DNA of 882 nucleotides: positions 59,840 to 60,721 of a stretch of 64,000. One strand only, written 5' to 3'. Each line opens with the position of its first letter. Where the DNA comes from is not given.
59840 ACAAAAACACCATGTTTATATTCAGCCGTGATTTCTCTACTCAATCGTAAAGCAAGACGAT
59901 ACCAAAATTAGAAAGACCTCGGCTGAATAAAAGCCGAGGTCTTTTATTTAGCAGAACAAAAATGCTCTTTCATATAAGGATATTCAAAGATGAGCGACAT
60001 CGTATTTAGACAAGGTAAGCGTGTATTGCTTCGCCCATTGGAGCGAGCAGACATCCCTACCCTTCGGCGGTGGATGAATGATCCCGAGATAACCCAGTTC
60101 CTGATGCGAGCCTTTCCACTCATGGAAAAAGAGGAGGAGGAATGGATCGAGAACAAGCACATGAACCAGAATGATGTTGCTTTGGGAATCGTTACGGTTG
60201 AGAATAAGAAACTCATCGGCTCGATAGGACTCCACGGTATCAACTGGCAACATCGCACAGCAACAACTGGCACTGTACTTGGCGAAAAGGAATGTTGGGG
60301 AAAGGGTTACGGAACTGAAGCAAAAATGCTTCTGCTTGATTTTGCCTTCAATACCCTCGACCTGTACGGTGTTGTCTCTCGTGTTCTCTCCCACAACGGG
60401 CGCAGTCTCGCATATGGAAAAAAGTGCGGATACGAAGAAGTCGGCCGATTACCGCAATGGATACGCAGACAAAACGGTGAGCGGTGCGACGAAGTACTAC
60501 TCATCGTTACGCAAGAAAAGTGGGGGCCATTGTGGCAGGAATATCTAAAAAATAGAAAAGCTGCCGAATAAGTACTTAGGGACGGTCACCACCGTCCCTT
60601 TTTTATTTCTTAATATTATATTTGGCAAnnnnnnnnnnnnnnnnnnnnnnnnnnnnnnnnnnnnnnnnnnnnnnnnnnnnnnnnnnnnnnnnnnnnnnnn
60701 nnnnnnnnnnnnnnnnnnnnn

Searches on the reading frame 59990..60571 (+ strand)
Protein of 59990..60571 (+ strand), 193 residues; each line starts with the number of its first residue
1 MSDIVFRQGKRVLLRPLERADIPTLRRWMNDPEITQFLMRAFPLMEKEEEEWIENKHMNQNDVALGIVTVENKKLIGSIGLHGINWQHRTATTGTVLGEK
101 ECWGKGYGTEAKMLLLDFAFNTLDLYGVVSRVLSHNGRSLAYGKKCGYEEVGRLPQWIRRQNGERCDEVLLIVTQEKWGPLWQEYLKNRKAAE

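Call 43: search_protein_families(library=pfam, proteins=[window:59990-60571:+], max_evalue=0.001)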
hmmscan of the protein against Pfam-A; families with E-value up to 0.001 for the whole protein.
window:59990-60571:+ (193 aa): 4 families
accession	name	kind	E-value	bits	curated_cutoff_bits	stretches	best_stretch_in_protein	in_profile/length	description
PF13302.13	Acetyltransf_3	-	9e-27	94.9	25.4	1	11-148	1-137/138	Acetyltransferase (GNAT) domain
PF00583.31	Acetyltransf_1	-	1.6e-08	35.3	20.7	1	33-148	3-116/116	Acetyltransferase (GNAT) family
PF13523.12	Acetyltransf_8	-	1.4e-07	31.7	27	0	20-50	4-33/145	Acetyltransferase (GNAT) domain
PF13420.13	Acetyltransf_4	-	7.8e-07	29.7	24.3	1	14-169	1-154/155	Acetyltransferase (GNAT) domain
